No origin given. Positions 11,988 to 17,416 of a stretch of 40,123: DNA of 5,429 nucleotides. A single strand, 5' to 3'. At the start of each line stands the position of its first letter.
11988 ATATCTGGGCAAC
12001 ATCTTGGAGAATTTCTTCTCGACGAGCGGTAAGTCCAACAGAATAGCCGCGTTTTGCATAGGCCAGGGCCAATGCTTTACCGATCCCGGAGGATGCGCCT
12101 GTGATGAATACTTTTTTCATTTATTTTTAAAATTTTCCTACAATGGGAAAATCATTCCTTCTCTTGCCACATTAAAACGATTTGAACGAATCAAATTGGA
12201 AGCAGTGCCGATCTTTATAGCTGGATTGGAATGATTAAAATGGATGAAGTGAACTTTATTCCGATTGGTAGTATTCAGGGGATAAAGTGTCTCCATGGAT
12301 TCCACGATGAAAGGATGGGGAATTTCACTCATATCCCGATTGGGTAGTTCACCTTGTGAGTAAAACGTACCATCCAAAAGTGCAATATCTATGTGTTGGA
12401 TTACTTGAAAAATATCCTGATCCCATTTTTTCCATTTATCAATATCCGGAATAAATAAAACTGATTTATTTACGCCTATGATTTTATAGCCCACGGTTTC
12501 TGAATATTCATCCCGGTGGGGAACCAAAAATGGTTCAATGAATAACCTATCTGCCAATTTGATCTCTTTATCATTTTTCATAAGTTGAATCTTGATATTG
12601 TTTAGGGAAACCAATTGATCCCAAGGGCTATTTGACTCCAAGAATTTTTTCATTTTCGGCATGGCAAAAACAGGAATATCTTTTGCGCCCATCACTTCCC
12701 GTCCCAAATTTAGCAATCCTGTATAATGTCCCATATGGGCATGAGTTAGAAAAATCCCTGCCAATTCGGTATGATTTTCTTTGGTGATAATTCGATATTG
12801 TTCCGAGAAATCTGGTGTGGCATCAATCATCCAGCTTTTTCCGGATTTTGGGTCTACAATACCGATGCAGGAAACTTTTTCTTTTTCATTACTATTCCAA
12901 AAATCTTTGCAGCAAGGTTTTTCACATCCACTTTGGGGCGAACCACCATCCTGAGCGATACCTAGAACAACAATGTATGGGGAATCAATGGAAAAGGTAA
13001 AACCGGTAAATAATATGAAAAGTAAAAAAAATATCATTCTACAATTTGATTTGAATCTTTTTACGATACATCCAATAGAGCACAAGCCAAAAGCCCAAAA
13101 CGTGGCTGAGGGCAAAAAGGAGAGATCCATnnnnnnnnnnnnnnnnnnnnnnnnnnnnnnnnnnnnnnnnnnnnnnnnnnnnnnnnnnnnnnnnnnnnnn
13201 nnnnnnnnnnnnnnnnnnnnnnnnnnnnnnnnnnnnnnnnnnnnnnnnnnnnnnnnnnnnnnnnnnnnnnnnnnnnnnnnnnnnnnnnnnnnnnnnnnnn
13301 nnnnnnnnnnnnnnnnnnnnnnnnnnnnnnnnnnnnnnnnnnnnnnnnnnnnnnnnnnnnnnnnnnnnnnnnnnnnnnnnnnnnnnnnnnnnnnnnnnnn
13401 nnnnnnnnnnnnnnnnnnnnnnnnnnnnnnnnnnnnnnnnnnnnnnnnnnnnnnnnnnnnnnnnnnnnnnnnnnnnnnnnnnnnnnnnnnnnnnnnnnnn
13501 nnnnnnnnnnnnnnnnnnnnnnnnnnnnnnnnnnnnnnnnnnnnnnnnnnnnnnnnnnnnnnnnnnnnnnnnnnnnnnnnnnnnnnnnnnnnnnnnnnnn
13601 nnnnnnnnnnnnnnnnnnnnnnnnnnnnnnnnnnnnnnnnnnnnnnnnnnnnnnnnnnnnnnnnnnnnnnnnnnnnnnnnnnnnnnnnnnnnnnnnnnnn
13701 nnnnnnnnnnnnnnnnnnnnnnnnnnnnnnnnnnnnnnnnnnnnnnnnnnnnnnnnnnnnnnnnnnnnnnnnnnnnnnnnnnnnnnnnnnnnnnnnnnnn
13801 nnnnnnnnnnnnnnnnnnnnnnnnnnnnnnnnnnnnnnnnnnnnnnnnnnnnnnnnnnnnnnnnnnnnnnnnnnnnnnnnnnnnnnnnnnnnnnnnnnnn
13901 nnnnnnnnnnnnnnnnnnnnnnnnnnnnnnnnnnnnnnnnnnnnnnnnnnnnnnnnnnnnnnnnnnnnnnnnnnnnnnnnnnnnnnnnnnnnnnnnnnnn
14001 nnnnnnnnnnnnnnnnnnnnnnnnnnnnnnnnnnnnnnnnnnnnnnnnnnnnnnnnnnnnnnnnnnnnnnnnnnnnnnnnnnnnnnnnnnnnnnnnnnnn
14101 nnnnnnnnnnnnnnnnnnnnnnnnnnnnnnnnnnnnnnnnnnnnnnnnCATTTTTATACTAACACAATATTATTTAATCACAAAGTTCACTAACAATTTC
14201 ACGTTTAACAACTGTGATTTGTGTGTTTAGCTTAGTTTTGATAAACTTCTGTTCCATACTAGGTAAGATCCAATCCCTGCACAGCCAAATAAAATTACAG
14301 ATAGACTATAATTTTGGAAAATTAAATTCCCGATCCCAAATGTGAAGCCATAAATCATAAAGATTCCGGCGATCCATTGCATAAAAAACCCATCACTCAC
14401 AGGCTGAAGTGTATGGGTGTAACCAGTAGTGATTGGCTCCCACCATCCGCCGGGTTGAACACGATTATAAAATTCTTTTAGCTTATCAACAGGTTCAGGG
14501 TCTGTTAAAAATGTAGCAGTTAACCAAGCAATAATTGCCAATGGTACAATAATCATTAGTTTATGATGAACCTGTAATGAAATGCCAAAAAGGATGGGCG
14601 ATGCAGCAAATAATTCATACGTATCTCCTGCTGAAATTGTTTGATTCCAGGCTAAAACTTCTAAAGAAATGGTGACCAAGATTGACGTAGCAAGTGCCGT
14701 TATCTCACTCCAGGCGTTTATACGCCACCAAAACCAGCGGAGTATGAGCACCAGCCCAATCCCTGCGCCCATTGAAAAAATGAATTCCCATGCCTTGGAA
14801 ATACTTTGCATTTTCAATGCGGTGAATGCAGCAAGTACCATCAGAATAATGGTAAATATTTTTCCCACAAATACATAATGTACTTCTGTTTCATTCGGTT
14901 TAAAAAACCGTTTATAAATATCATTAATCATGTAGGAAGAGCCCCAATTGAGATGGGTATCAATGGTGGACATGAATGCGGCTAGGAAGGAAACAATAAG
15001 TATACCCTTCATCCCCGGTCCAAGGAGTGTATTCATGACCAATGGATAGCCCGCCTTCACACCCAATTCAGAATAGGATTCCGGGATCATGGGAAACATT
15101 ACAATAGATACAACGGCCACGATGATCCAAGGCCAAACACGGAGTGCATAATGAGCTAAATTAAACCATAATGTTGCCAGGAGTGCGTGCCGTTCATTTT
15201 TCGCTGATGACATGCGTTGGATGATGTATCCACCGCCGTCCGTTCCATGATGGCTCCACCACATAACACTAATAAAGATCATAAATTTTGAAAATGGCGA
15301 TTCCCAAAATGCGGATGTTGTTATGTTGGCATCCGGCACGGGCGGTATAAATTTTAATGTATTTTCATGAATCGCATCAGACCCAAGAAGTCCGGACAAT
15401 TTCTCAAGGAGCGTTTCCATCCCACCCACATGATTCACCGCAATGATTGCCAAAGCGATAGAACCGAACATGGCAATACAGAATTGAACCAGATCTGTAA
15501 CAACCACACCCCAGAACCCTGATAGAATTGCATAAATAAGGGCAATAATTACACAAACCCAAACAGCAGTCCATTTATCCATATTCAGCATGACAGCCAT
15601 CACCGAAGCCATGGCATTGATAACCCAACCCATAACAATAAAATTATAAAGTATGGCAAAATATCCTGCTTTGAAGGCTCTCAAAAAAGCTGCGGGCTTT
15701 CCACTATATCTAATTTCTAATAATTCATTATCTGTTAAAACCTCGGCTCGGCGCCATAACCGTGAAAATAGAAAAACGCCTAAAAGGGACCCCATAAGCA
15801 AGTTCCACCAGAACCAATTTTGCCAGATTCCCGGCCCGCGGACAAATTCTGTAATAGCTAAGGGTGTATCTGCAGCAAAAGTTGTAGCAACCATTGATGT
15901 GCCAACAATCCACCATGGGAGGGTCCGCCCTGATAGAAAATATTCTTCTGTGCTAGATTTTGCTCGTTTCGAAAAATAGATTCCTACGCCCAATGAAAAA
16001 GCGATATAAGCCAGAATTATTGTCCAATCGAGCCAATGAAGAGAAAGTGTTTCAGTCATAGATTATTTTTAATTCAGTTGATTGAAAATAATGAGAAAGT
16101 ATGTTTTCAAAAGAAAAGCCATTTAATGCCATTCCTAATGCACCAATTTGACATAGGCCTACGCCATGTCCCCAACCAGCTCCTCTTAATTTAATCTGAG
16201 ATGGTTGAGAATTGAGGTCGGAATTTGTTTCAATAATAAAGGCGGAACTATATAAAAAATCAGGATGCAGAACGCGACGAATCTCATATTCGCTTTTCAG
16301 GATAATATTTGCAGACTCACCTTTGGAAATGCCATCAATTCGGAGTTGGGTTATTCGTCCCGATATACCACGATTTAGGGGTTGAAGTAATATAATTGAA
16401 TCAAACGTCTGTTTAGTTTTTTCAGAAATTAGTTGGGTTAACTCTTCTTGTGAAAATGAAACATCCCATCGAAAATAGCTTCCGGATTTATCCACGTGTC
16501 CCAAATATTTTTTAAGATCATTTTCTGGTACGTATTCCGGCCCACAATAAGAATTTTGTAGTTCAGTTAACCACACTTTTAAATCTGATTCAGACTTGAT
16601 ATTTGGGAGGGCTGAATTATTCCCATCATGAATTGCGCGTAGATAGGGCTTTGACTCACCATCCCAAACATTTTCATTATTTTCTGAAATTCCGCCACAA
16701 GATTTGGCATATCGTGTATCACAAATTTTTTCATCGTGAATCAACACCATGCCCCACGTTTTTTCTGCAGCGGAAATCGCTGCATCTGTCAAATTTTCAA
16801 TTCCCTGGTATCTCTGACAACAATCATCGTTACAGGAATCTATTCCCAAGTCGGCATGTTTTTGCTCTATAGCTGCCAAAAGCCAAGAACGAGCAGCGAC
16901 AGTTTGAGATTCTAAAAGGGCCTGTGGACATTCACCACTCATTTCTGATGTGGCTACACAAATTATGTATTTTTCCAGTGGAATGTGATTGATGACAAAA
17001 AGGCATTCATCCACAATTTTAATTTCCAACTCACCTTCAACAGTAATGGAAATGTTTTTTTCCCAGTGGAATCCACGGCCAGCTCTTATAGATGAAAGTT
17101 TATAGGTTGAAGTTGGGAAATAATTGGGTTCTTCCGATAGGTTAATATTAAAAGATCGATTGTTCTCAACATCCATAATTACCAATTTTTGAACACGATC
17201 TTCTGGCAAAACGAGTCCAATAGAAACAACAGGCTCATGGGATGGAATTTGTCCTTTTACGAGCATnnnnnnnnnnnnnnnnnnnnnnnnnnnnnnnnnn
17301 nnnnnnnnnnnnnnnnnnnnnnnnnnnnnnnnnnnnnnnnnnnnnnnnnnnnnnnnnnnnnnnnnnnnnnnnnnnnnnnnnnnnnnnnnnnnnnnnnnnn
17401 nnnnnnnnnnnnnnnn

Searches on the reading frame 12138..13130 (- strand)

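Call 40: search_protein_families(library=pfam, proteins=[window:12138-13130:-], max_evalue=0.0001)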
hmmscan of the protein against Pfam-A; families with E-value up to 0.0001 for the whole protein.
window:12138-13130:- (330 aa): 1 family
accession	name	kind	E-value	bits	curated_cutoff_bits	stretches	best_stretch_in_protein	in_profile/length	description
PF12706.13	Lactamase_B_2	-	8.8e-20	71.6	27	1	101-297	4-199/200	Beta-lactamase superfamily domain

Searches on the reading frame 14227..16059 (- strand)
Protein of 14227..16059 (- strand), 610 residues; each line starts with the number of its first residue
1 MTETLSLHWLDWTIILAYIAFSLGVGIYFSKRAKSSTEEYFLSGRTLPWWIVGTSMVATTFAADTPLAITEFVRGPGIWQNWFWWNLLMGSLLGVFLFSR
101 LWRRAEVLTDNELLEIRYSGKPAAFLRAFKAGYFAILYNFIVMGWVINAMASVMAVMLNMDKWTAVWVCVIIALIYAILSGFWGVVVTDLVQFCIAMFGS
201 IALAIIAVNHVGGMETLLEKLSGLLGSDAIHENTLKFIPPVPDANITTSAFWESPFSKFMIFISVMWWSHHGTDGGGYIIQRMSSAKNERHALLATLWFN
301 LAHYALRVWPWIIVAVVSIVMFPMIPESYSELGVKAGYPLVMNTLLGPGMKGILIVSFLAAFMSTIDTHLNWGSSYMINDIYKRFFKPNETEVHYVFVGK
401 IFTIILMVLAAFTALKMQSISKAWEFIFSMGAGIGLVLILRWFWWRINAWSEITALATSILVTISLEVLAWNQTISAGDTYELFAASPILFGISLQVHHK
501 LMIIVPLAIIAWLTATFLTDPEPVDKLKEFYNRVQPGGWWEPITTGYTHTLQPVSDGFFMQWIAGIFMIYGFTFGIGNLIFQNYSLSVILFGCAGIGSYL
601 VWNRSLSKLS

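Call 40: search_protein_families(library=pfam, proteins=[window:14227-16059:-], max_evalue=0.0001)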
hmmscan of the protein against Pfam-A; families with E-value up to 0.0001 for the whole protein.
window:14227-16059:- (610 aa): 1 family
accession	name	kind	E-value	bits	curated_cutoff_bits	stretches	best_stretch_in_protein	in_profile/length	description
PF00474.23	SSF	-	1.2e-40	140.1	22.8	1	40-449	1-396/406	Sodium:solute symporter family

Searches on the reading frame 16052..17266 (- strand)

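Call 40: search_protein_families(library=pfam, proteins=[window:16052-17266:-], max_evalue=0.0001)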
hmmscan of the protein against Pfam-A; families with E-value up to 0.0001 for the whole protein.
window:16052-17266:- (404 aa): 1 family
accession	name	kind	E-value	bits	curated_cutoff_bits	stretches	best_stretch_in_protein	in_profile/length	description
PF08486.15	SpoIID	-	8.3e-18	65.3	23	1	90-176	6-96/97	Stage II sporulation protein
